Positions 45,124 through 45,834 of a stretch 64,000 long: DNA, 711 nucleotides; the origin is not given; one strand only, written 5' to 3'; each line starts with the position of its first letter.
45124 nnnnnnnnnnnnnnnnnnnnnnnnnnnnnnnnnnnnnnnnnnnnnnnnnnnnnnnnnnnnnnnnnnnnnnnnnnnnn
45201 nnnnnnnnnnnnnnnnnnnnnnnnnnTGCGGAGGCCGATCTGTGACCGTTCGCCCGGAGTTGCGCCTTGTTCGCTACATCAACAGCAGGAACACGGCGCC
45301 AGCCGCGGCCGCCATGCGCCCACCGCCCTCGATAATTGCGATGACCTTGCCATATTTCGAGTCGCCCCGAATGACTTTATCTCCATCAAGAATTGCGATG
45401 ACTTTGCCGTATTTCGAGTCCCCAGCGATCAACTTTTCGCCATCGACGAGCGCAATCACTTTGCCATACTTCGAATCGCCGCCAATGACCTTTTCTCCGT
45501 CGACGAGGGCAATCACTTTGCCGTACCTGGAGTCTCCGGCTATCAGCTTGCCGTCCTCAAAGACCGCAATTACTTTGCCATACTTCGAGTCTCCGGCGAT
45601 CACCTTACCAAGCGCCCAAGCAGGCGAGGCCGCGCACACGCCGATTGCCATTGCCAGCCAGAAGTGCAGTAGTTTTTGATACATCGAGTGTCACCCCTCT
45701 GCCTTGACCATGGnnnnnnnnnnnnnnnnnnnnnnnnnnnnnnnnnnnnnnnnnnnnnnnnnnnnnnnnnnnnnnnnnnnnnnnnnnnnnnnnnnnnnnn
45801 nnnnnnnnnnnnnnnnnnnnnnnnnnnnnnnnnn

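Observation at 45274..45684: Small secreted protein made almost entirely of six 19-residue tandem repeats (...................)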

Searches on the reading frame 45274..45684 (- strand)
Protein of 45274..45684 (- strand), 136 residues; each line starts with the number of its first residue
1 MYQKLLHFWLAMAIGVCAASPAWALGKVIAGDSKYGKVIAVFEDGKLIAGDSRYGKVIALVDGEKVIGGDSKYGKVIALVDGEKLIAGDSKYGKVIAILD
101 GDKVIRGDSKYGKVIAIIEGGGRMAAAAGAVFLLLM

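Call 4: search_protein_families(library=pfam, proteins=[window:45274-45684:-], max_evalue=10)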
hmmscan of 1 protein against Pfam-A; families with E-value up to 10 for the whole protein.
window:45274-45684:- (136 aa): 6 families
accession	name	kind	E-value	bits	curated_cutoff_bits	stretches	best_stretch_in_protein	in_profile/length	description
PF21786.3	Bflower_3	-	5.9e-17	62.2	34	1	29-121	2-99/125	6-fold beta flower protein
PF11525.13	CopK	-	0.0011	19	23.8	1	35-72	13-49/70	Copper resistance protein K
PF22042.2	EF-G_D2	-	0.051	14.1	27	1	24-89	19-79/84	Elongation factor G domain 2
PF08096.16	Bombolitin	-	0.067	13.9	25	0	72-79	9-16/17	Bombolitin family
PF16375.10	DUF4986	-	0.12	13.4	29.5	0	46-57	7-18/84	Domain of unknown function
PF10480.15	ICAP-1_inte_bdg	-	0.15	12.5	25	1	73-112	98-137/200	Beta-1 integrin binding protein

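Call 5: search_protein_families(library=ncbifam, proteins=[window:45274-45684:-], max_evalue=10)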
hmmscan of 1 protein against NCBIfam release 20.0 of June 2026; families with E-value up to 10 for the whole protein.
window:45274-45684:- (136 aa): 2 families
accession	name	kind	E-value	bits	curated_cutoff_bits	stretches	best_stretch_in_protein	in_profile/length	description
NF002096.0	PRK00939.1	subfamily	0.12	12.6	98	0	108-120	33-45/102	stress response translation initiation inhibitor YciH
TIGR03690.1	20S_bact_beta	equivalog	0.15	11.8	191.9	1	38-71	9-44/222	proteasome subunit beta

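Call 9: search_solved_structures(query=window:45274-45684:-, max_evalue=10, show_alignments=2)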
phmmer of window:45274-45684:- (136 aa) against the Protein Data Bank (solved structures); distinct sequences matched with E-value up to 10: 10.
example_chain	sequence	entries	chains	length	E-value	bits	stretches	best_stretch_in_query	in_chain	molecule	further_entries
2qr5_A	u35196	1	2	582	0.38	14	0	42-87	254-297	Acylamino-acid-releasing enzyme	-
1ve6_A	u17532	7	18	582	0.38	14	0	42-87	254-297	Acylamino-acid-releasing enzyme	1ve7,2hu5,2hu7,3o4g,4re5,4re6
3o4h_A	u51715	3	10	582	0.38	14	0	42-87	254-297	Acylamino-acid-releasing enzyme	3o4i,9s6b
3o4j_A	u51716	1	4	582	0.38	14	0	42-87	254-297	Acylamino-acid-releasing enzyme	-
2hu8_A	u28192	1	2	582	0.38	14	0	42-87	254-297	Acylamino-acid-releasing enzyme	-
4gae_A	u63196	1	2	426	1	12.6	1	55-107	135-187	1-deoxy-D-xylulose 5-phosphate reductoisomerase, apicoplast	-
4l0e_A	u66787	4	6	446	1.7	11.9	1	33-83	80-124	P450 monooxygenase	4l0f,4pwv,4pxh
8zxx_A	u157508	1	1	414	1.8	11.8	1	55-106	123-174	1-deoxy-D-xylulose 5-phosphate reductoisomerase, apicoplastic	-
4y67_A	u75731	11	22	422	1.8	11.8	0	55-106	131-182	1-deoxy-D-xylulose 5-phosphate reductoisomerase, apicoplast | 1-deoxy-D-xylulose 5-phosphate reductoisomerase, apicoplastic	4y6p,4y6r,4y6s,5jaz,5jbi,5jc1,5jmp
4kp7_A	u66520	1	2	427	1.9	11.7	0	55-106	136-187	1-deoxy-D-xylulose 5-phosphate reductoisomerase, apicoplast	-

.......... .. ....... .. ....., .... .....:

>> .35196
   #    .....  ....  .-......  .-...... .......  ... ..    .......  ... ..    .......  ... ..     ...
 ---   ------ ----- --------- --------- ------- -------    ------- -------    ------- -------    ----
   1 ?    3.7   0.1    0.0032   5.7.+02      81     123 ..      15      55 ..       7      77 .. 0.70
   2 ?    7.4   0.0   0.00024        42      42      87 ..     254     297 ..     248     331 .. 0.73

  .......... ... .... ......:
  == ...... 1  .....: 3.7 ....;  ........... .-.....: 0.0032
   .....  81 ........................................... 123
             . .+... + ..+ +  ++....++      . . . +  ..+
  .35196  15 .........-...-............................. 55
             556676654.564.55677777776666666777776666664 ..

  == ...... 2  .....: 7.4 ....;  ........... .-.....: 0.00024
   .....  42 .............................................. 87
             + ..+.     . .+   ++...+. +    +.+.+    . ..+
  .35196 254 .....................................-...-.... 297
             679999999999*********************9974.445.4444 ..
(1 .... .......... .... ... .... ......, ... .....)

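Call 11: find_homologous_proteins(query=window:45274-45684:-, max_evalue=0.001)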
Query window:45274-45684:- (136 aa): 8 proteins with E <= 0.001 among 8000 candidates.
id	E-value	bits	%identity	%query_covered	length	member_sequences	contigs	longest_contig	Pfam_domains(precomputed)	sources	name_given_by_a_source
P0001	5.6e-22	96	60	68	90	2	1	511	PF21786.4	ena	-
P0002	3.8e-21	93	37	86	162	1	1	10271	PF21786.4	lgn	-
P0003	2.8e-20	91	64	53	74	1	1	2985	PF21786.4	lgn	-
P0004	1.1e-17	82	45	85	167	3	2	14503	PF21786.4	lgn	-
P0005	1.4e-17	82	39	99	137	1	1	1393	PF21786.4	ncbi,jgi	jgi:hypothetical protein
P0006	5.4e-16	77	43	66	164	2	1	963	PF21786.4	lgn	-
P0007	1.5e-14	72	75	38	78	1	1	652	PF21786.4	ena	-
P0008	1.1e-4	40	37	66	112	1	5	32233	-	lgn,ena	-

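Call 18: predict_structure(protein=window:45274-45684:-)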
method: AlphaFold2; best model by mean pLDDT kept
length: 136 residues; sequences in the alignment: 1
mean_pLDDT: 51.6   pTM: 0.34
mean pLDDT of the five models: 51.6, 47.6, 43.5, 43.6, 42.4
residues with pLDDT >= 90: 0; 70-90: 0; 50-70: 82; < 50: 54
segments of 3 or more residues with pLDDT < 50: 13-38, 111-113, 119-136
pLDDT, mean of each block of 10 residues (from residue 1): 53 46 42 46 57 55 60 55 60 58 56 49 39 43
secondary structure, 60 per line:
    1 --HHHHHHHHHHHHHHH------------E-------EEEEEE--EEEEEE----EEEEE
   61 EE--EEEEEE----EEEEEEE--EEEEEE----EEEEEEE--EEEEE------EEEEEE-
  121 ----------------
elements in order: H3-17 E38-43 E46-51 E56-62 E65-70 E75-81 E84-89 E94-100 E103-107 E114-119

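Call 21: find_homologous_proteins(query=A1, max_evalue=0.001)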
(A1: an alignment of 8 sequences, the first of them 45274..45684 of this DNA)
Query A1 (8 sequences) (136 aa, profile of the alignment): 22 proteins with E <= 0.001 among 8000 candidates.
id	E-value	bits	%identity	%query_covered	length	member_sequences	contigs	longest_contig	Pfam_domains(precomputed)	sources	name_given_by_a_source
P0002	3.2e-57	210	37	86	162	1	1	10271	PF21786.4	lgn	-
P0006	2.3e-54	201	43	66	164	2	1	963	PF21786.4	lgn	-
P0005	1.8e-53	198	39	99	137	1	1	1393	PF21786.4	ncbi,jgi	jgi:hypothetical protein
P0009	4.1e-40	155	47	80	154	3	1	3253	PF21786.4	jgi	jgi:hypothetical protein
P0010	7.1e-40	154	43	87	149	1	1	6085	PF21786.4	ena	-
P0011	6.6e-33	131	45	81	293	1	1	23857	PF21786.4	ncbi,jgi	jgi:hypothetical protein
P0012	3.8e-30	122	38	85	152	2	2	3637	PF21786.4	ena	-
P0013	1.4e-29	121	58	72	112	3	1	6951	PF21786.4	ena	-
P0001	1.3e-27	114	60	68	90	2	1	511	PF21786.4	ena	-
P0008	6.6e-27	112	37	66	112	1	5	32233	-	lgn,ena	-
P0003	8.4e-24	102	64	53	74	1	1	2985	PF21786.4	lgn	-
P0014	2.3e-21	94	56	56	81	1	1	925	PF21786.4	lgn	-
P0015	5.0e-19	86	34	66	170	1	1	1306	PF21786.4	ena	-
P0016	2.8e-17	81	35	76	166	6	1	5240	PF21786.4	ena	-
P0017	6.6e-17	80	43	73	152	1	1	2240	PF21786.4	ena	-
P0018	3.7e-16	77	54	45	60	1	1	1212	PF21786.4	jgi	jgi:hypothetical protein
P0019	4.7e-14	70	58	39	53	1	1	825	PF21786.4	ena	-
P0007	1.6e-13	69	75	38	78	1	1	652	PF21786.4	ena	-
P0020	2.3e-13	68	65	36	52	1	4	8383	PF21786.4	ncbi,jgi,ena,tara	tara:strand:- start:18 stop:176 length:159 start_codon:yes stop_codon:yes gene_type:complete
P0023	2.6e-5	42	45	39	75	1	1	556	PF21786.4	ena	-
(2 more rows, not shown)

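Call 22: search_protein_representatives(protein=window:45274-45684:-)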
Query: 136 residues. Proteins with E-value up to 0.001 (for the whole library): 138; up to 1e-10: 43; up to 1e-30: 2. The best 138 are listed.
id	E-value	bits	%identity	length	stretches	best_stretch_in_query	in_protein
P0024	9.8e-59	213.4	41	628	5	28-136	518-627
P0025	2.4e-58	212.1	38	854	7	30-135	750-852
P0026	4.1e-29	117.5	58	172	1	25-136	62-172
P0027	2.5e-25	105.2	22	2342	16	38-118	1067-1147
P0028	5.5e-24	100.9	48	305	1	15-135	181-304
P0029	9.3e-24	100.2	51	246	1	13-135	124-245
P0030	7.4e-23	97.3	41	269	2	23-135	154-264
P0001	1.8e-22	96.0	65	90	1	44-136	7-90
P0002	1.2e-21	93.3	47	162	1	21-135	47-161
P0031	1.4e-21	93.1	46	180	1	12-135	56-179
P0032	1.8e-21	92.8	37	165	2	30-121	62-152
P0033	9.2e-21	90.5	43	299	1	9-136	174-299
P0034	1.3e-20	90.0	45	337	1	15-136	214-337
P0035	5.2e-20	88.1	43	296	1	26-136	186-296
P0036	1.4e-19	86.7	46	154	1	9-135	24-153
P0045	3.1e-17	79.0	38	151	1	13-136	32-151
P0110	1.3e-05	41.4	33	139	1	19-134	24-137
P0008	3.6e-05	40.0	39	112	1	60-134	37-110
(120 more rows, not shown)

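Call 35: find_homologous_proteins(query=A2, max_evalue=0.001)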
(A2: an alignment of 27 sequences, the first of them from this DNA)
Query A2 (27 sequences) (116 aa, profile of the alignment): 25 proteins with E <= 0.001 among 8000 candidates.
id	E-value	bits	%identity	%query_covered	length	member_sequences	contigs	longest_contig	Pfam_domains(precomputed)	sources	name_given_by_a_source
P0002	4.1e-40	154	44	95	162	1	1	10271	PF21786.4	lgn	-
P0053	2.2e-39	152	32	80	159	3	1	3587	PF21786.4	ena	-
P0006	2.3e-39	152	43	78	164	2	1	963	PF21786.4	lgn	-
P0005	8.1e-39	150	43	97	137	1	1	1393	PF21786.4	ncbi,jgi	jgi:hypothetical protein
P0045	1.0e-32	130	39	97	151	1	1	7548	PF21786.4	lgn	-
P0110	1.6e-31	126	32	96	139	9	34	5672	PF21786.4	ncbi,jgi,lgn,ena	jgi:hypothetical protein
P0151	1.9e-29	120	32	96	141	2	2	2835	PF21786.4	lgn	-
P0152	2.3e-29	119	33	97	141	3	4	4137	PF21786.4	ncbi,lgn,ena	-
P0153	3.6e-29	119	34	96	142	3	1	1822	PF21786.4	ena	-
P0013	8.6e-28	114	58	85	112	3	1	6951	PF21786.4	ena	-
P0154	2.0e-27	113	30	70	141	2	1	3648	PF21786.4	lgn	-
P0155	2.1e-27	113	29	96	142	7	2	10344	PF21786.4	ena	-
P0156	1.2e-25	107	30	70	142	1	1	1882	PF21786.4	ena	-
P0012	5.6e-24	102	39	97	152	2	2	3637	PF21786.4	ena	-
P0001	3.6e-22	96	60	79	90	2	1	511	PF21786.4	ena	-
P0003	2.3e-20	90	64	62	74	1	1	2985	PF21786.4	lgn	-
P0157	2.9e-20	90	31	80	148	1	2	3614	PF21786.4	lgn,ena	-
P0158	8.9e-20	89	29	76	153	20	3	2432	PF21786.4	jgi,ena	jgi:hypothetical protein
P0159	3.7e-19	87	29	76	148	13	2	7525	PF21786.4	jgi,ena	jgi:hypothetical protein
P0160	6.5e-19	86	29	97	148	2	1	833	PF21786.4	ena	-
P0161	1.1e-18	85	29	89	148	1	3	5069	PF21786.4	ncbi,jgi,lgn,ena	jgi:hypothetical protein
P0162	2.2e-18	84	28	89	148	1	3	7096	PF21786.4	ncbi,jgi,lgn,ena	jgi:hypothetical protein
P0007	1.6e-11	62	75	44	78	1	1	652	PF21786.4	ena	-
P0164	2.8e-11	61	29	85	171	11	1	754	PF21786.4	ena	-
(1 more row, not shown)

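Call 36: find_encoding_contigs(protein=P0013, flank=6000, max_places=3)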
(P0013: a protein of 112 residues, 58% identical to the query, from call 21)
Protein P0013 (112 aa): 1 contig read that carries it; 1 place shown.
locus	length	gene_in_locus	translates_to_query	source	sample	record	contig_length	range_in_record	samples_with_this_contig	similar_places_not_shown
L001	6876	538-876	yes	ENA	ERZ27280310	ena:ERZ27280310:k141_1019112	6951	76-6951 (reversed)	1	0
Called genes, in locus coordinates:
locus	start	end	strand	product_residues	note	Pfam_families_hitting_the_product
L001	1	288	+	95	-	?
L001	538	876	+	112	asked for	PF21786:Bflower_3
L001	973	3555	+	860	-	PF00092:VWA (weak), PF13519:VWA_2 (weak), PF00801:PKD, PF18911:PKD_4, PF00801:PKD, PF18911:PKD_4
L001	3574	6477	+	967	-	PF13809:Tubulin_2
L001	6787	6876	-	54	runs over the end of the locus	?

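Call 37: find_encoding_contigs(protein=P0002, flank=6000, max_places=3)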
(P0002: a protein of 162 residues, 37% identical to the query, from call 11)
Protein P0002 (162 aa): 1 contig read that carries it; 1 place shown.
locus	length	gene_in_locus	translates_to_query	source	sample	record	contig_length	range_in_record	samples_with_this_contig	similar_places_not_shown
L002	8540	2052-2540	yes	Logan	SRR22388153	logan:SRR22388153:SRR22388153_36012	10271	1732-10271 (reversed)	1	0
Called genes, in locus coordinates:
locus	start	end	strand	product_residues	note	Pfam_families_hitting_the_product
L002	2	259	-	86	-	?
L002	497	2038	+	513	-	-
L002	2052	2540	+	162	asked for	PF21786:Bflower_3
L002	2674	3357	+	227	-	-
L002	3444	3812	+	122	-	PF08000:bPH_1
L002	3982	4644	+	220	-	-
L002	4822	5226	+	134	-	-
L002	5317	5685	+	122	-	-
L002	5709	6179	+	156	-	-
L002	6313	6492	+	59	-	-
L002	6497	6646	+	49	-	-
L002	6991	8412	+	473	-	PF05272:VapE-like_dom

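Call 38: find_encoding_contigs(protein=P0004, flank=6000, max_places=3)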
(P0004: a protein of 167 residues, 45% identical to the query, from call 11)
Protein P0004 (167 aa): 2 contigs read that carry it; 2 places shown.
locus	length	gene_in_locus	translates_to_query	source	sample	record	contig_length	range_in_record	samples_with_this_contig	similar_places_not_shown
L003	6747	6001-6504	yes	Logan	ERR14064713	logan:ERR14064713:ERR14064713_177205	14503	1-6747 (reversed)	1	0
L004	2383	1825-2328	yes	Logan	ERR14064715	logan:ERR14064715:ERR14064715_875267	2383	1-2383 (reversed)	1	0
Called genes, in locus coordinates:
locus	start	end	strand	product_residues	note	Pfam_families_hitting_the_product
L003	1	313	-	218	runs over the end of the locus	PF12710:HAD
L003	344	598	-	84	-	-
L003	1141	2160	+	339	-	PF15632:ATPgrasp_Ter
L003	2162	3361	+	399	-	PF15609:PRTase_2, PF12500:TRSP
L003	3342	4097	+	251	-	-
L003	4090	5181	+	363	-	PF11202:StiP, PF15608:PELOTA_1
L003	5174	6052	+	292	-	PF15617:C-C_Bond_Lyase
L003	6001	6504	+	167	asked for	PF21786:Bflower_3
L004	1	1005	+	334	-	?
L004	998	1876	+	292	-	PF15617:C-C_Bond_Lyase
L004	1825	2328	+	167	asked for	PF21786:Bflower_3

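Call 39: find_encoding_contigs(protein=P0011, flank=6000, max_places=3)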
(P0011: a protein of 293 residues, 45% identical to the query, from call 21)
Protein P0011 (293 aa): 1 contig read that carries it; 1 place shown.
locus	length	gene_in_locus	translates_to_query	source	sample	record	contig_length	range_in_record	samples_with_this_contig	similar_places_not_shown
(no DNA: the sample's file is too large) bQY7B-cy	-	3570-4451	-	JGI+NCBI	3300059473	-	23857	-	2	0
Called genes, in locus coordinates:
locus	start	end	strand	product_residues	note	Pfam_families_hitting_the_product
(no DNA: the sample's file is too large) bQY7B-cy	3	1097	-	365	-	?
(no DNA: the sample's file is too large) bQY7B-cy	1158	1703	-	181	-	-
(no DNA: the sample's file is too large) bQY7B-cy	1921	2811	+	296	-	-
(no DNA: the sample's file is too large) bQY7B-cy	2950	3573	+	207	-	-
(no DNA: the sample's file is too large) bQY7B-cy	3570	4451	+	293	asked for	PF21786:Bflower_3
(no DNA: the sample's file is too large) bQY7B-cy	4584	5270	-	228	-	-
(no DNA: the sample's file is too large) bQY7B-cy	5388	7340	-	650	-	PF13414:TPR_11 (faint), PF14559:TPR_19 (faint)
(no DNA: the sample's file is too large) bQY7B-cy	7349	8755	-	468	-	PF00149:Metallophos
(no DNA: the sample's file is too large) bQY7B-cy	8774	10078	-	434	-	PF00069:Pkinase, PF07714:PK_Tyr_Ser-Thr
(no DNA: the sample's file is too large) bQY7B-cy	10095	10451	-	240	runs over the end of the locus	PF00092:VWA (faint)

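Call 41: predict_structure(alignment_id=A2)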
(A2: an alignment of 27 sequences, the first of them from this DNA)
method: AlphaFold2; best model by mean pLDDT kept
length: 116 residues; sequences in the alignment: 27
mean_pLDDT: 87.9   pTM: 0.75
mean pLDDT of the five models: 87.9, 87.7, 86.5, 86.5, 85.8
residues with pLDDT >= 90: 58; 70-90: 53; 50-70: 3; < 50: 2
segments of 3 or more residues with pLDDT < 50: none
pLDDT, mean of each block of 10 residues (from residue 1): 73 89 90 89 90 90 92 91 91 90 85 80
secondary structure, 60 per line:
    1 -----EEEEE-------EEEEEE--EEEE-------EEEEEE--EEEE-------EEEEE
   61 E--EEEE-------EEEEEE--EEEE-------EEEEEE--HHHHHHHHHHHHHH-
elements in order: E6-10 E18-23 E26-29 E37-42 E45-48 E56-61 E64-67 E75-80 E83-86 E94-99 H102-115

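Call 48: fold_search(model_id=the predicted structure, library=pdb)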
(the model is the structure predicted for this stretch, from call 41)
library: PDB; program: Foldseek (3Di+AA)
matches with E <= 10: 154; with E <= 0.001: 0
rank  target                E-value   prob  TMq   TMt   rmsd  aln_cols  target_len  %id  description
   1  2y9w_D                7.2e-01  0.07  0.22  0.21  10.7       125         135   15  Crystal structure of PPO3, a tyrosinase from Agaricus bisporus, in deoxy-form that contains additional unknown lectin- (released 2011-07-06)
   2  2y9w_C                7.2e-01  0.07  0.22  0.20  10.8       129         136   12  Crystal structure of PPO3, a tyrosinase from Agaricus bisporus, in deoxy-form that contains additional unknown lectin- (released 2011-07-06)
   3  7qep_S4               8.4e-01  0.02  0.13  0.09  12.8       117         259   17  Cryo-EM structure of the ribosome from Encephalitozoon cuniculi (released 2022-02-09)
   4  5ohs_F                1.2e+00  0.04  0.17  0.05  13.5        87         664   15  A GH31 family sulfoquinovosidase mutant D455N in complex with pNPSQ (released 2018-08-08)
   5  6jyx_A                1.5e+00  0.02  0.16  0.09  14.9       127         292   10  Structure of CbpJ from Streptococcus Pneumoniae TIGR4 (released 2019-06-05)
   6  8kg6_H                1.5e+00  0.03  0.16  0.07  15.0       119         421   12  Yeast replisome in state I (released 2023-12-06)
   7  7mnw_B                1.6e+00  0.06  0.25  0.22  14.0       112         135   12  Crystal Structure of Nup358/RanBP2 Ran-binding domain 1 in complex with Ran-GPPNHP (released 2022-06-15)
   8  8uy4_A                1.6e+00  0.02  0.14  0.02  15.4       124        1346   12  Acinetobacter baumannii Tse15 Rhs effector (released 2024-10-09)
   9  5uwo_B                1.7e+00  0.04  0.23  0.21  14.2       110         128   14  Crystal Structure of Engineered FMRP-1b NES Peptide in complex with CRM1-Ran-RanBP1 (released 2017-03-22)
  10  5uws_B                1.7e+00  0.04  0.23  0.21  14.1       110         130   14  Crystal Structure of X11L2 NES Peptide in complex with CRM1-Ran-RanBP1 (released 2017-03-22)
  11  2vyu                  1.8e+00  0.03  0.14  0.08  14.2       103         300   14  CRYSTAL STRUCTURE OF CHOLINE BINDING PROTEIN F FROM STREPTOCOCCUS PNEUMONIAE IN THE PRESENCE OF A PEPTIDOGLYCAN ANALOGUE (released 2009-02-03)
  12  5ohs_D                1.8e+00  0.03  0.17  0.05  13.5        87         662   15  A GH31 family sulfoquinovosidase mutant D455N in complex with pNPSQ (released 2018-08-08)
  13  9l1o_E                1.9e+00  0.06  0.20  0.20  11.1        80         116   20  Cryo-EM structure of the ICT01-BTN3A1/BTN3A2 complex, local refinement (released 2025-12-17)
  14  1w6f_C                1.9e+00  0.04  0.22  0.12  11.8       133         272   10  Arylamine N-acetyltransferase from Mycobacterium smegmatis with the anti-tubercular drug isoniazid bound in the active (released 2005-02-23)
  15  5uwr_B                1.9e+00  0.01  0.16  0.15  13.2       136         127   10  Crystal Structure of CDC7 NES Peptide (extended) in complex with CRM1-Ran-RanBP1 (released 2017-03-22)
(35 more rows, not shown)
